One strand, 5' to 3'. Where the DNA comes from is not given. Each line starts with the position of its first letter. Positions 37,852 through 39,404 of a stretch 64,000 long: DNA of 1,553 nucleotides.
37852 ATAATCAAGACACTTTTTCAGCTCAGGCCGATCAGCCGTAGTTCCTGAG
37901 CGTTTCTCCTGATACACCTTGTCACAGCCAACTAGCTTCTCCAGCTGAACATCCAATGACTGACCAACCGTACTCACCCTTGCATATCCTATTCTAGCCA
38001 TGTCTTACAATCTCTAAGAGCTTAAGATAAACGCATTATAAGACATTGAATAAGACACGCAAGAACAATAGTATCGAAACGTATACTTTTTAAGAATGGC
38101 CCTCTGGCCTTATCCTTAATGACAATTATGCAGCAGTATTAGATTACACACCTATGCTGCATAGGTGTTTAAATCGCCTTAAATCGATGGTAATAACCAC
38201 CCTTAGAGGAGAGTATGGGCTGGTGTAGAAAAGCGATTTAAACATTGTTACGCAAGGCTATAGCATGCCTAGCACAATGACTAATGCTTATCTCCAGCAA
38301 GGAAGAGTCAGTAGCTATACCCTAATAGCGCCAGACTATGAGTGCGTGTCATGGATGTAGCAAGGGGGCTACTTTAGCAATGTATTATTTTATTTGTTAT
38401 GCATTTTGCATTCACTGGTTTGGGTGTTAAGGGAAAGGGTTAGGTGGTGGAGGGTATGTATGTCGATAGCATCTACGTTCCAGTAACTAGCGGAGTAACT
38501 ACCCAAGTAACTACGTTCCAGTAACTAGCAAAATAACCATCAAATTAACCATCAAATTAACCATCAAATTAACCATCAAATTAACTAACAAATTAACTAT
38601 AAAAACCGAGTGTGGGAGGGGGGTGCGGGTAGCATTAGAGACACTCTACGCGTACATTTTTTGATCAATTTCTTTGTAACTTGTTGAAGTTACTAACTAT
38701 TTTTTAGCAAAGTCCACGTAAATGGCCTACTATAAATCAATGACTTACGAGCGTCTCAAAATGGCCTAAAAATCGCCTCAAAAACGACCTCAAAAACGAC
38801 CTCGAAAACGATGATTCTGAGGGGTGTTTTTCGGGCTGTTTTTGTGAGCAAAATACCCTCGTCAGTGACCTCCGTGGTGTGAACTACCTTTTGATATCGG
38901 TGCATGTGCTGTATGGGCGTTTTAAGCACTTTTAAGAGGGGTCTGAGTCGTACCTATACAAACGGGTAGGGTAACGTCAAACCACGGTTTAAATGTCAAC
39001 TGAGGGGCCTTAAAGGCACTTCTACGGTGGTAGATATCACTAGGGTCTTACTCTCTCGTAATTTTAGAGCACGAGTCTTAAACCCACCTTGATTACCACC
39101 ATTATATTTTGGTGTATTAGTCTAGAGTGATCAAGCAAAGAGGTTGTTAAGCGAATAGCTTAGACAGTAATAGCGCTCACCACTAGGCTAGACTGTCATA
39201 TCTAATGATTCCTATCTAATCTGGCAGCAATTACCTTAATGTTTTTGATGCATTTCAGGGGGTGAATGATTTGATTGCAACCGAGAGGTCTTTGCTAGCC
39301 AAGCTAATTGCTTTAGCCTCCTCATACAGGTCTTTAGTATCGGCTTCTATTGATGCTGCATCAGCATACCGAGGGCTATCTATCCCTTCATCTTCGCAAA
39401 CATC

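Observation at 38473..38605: Ten-unit TAAC array with 12-bp phasing that shares TAACTAC with the integration core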

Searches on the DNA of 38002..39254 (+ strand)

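Call 10: search_dna_similar(query=window:38002-39254:+, collection=plasmids, mode=distant)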
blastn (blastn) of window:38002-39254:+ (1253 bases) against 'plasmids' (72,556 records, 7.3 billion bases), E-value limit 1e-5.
No match.

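Call 11: search_dna_similar(query=window:38002-39254:+, collection=phages, mode=distant)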
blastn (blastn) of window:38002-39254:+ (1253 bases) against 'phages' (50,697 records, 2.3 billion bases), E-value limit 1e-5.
No match.
